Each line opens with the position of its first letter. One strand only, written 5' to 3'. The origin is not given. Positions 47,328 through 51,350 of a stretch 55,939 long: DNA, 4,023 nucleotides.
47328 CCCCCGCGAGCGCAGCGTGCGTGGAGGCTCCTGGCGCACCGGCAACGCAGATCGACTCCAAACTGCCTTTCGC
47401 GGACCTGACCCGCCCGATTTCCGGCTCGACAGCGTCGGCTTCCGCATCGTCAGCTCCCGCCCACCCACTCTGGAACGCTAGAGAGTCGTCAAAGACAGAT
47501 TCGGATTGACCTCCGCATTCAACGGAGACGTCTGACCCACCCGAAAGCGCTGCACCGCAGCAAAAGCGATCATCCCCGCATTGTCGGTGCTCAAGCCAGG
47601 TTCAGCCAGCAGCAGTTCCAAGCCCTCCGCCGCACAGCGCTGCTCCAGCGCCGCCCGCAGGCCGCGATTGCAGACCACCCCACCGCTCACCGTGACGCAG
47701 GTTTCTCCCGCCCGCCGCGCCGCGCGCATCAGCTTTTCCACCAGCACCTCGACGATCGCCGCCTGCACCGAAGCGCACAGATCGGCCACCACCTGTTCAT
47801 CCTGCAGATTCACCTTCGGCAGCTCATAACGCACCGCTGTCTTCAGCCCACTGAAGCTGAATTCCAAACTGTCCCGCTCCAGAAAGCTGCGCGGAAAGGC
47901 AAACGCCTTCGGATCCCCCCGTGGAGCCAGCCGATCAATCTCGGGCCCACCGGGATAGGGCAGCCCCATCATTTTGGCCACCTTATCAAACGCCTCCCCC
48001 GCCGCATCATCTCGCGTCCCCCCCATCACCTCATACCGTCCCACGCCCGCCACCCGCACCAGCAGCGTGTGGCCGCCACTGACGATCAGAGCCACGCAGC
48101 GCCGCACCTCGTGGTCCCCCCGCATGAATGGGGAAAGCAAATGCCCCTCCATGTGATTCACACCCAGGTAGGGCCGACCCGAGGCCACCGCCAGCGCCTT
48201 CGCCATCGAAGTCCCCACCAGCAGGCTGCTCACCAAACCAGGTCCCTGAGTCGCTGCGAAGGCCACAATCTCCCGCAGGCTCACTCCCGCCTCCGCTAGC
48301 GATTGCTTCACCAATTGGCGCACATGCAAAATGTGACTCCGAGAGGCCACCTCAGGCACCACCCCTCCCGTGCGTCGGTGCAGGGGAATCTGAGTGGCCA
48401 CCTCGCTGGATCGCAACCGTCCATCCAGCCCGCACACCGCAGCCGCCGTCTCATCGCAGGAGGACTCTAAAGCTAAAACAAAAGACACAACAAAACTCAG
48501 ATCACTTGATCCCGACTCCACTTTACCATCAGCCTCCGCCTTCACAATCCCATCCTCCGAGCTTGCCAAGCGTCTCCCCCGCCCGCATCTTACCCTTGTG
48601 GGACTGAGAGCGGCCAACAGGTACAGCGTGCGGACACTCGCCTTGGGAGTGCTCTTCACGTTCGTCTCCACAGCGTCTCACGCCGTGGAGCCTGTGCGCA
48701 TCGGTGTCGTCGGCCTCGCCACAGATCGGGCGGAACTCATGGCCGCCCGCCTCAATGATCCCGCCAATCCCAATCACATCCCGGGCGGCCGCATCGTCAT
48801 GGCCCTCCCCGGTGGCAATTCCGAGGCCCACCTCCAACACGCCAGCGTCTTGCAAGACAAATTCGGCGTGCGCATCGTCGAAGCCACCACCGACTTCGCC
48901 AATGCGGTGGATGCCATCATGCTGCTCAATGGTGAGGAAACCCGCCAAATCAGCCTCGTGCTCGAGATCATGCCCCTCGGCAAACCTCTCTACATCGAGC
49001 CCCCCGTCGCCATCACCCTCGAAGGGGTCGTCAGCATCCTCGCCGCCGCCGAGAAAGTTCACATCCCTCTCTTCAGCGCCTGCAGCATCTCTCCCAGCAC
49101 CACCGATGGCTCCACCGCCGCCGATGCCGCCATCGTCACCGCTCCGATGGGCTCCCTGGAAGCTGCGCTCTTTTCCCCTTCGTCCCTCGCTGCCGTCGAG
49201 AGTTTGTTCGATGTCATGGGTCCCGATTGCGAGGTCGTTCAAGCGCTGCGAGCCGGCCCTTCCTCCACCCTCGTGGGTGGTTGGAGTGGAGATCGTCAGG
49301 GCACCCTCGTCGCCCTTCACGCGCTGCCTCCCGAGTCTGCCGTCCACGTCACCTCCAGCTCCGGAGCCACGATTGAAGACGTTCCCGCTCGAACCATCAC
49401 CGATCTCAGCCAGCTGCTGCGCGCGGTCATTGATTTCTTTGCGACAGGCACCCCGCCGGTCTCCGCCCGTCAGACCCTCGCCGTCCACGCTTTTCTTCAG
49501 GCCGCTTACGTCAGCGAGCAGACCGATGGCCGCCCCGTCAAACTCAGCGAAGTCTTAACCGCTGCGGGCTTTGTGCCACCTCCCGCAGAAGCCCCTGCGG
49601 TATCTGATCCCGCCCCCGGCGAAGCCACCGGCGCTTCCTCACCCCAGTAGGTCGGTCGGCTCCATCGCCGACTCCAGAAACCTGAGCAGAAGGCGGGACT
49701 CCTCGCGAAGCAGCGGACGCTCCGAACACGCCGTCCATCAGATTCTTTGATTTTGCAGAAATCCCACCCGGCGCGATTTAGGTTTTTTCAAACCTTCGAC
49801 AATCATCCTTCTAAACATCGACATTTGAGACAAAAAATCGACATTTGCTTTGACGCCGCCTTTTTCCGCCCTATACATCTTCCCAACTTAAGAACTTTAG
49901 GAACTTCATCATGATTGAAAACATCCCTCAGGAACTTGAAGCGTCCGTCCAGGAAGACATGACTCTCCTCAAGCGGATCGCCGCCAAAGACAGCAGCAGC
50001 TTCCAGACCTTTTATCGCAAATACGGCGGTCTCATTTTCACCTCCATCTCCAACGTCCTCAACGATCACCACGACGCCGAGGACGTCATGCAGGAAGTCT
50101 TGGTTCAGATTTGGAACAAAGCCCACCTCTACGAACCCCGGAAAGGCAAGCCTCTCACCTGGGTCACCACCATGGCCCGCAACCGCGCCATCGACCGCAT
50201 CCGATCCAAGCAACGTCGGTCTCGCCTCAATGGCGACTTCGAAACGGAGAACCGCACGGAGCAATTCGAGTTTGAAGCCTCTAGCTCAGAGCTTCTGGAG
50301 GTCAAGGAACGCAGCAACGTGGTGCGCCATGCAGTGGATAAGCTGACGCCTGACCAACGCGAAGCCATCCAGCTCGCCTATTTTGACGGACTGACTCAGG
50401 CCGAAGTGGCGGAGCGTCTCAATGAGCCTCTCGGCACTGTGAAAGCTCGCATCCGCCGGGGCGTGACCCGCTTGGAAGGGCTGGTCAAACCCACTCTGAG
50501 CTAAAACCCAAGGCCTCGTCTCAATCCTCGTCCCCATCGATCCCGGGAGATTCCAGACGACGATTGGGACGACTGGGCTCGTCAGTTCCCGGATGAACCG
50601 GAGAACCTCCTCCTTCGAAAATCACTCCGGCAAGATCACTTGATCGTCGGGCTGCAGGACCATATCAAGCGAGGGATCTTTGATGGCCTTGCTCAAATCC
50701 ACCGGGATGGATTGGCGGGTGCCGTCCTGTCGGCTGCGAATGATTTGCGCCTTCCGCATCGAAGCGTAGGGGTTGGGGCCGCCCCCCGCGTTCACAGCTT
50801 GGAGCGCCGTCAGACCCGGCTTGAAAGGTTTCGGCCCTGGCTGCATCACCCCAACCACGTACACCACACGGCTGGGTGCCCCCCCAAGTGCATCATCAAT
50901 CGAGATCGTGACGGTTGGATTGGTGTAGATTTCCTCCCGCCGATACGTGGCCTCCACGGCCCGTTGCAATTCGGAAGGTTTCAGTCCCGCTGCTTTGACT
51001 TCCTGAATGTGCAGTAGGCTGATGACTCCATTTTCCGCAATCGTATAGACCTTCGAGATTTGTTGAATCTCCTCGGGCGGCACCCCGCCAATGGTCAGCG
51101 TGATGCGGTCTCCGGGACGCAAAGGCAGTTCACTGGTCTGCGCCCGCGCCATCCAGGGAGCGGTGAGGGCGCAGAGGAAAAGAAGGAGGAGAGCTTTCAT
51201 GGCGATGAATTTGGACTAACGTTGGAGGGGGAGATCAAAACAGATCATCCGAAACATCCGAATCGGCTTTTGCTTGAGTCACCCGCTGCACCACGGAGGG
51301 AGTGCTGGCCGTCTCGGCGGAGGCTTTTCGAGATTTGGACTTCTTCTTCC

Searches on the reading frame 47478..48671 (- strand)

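Call 8: search_protein_families(library=pfam, proteins=[window:47478-48671:-], max_evalue=0.001)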
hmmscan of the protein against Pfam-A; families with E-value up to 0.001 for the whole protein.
window:47478-48671:- (397 aa): 2 families
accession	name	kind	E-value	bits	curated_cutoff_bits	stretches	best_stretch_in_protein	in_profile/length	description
PF00814.31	TsaD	-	1.4e-80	271.3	24.8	1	87-370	3-264/264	tRNA N6-adenosine threonylcarbamoyltransferase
PF22521.2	HypF_C_2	-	3.1e-07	30.8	27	1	289-359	160-229/241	Carbamoyltransferase, Kae1-like Domain, second subdomain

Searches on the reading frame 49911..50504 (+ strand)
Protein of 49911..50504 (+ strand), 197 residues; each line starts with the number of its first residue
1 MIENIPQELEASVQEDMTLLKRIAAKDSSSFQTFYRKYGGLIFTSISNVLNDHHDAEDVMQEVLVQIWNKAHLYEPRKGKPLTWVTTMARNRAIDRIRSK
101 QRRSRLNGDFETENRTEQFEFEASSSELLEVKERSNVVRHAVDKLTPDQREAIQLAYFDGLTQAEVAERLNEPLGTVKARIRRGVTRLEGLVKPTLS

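Call 8: search_protein_families(library=pfam, proteins=[window:49911-50504:+], max_evalue=0.001)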
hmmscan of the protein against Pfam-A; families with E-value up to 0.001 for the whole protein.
window:49911-50504:+ (197 aa): 4 families
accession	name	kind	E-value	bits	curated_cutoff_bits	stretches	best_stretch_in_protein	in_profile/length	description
PF04542.20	Sigma70_r2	-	2.1e-19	69.5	24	1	34-103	1-71/71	Sigma-70 region 2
PF08281.18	Sigma70_r4_2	-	1.3e-15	57.2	25.7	1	138-188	4-54/54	Sigma-70, region 4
PF04545.22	Sigma70_r4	-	8.7e-14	51.2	24.1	1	141-188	1-48/50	Sigma-70, region 4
PF07638.17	Sigma70_ECF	-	1.6e-06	28.6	21.1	1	85-180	79-171/185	ECF sigma factor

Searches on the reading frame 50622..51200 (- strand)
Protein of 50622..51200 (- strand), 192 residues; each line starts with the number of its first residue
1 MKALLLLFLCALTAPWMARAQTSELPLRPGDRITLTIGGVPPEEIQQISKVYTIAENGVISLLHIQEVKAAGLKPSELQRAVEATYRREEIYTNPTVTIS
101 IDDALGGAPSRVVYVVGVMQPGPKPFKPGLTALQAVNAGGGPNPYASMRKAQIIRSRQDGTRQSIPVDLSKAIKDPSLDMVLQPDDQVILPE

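Call 8: search_protein_families(library=pfam, proteins=[window:50622-51200:-], max_evalue=0.001)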
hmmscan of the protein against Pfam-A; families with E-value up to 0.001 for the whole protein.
window:50622-51200:- (192 aa): 2 families
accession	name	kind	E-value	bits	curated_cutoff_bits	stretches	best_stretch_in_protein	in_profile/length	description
PF02563.21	Poly_export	-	1.1e-12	48.3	28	1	20-101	2-76/77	Polysaccharide biosynthesis/export protein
PF10531.15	SLBB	-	0.00045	20.4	27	1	112-165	1-54/55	SLBB domain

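Call 9: search_protein_families(library=ncbifam, proteins=[window:50622-51200:-], max_evalue=0.01)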
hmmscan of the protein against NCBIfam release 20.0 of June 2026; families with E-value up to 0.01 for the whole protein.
window:50622-51200:- (192 aa): 3 families
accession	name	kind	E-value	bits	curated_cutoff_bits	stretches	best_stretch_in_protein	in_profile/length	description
TIGR03027.2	pepcterm_export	equivalog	1.4e-20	73.7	180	1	46-192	19-166/169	XrtA/PEP-CTERM system exopolysaccharide export protein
NF041843.1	EpsY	equivalog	8.5e-14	51.3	320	1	46-165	69-183/211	exopolysaccharide export protein EpsY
TIGR03028.1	EpsE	equivalog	4.2e-08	32.8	262.65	2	112-175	164-228/239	polysaccharide export protein EpsE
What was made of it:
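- Checked: Export genes do lie at 50622-55571, but the XrtA-specific models are not met (call 9).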
